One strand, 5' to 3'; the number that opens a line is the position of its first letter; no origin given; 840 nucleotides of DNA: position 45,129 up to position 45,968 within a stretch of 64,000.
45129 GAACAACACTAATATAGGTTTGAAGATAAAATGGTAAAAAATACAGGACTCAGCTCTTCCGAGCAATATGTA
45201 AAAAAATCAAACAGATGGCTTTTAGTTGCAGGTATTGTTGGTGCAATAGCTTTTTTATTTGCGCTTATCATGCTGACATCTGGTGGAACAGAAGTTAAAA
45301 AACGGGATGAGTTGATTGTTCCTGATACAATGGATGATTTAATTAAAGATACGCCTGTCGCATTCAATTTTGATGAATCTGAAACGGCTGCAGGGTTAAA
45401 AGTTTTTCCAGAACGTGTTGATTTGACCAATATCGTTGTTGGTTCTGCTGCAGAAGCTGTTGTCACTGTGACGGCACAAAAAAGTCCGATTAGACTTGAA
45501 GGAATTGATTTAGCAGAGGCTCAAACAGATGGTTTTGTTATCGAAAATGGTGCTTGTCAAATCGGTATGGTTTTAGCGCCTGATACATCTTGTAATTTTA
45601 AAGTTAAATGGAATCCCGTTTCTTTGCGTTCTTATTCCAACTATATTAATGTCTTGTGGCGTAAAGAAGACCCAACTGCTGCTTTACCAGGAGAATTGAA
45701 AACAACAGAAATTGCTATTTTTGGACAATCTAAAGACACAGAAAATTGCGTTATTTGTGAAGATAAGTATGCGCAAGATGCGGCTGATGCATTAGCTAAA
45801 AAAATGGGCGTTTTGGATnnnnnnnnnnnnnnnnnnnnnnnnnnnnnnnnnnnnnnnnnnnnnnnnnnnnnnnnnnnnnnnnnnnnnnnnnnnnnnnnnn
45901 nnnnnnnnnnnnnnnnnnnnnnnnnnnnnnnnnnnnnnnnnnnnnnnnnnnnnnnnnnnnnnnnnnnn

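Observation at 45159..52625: Giant (2488-aa) VirB10 homolog with a ~1800-residue repeat module inserted between the inner-membrane anchor and the VirB10 barrel: a CagY-like architecture outside Helicobacter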

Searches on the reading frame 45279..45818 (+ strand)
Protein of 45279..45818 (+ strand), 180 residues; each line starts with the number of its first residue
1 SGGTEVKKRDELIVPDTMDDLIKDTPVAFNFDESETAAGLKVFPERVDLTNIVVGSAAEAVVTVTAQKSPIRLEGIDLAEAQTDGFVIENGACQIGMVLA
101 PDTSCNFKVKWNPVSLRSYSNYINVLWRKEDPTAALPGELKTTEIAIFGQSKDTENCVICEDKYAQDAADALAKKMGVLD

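Call 78: search_protein_families(library=pfam, proteins=[window:45279-45818:+], max_evalue=1)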
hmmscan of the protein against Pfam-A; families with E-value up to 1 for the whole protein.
window:45279-45818:+ (180 aa): 1 family
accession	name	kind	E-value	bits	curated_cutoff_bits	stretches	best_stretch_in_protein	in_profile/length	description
PF15780.11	ASH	-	0.028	15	27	1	46-123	13-86/98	Abnormal spindle-like microcephaly-assoc'd, ASPM-SPD-2-Hydin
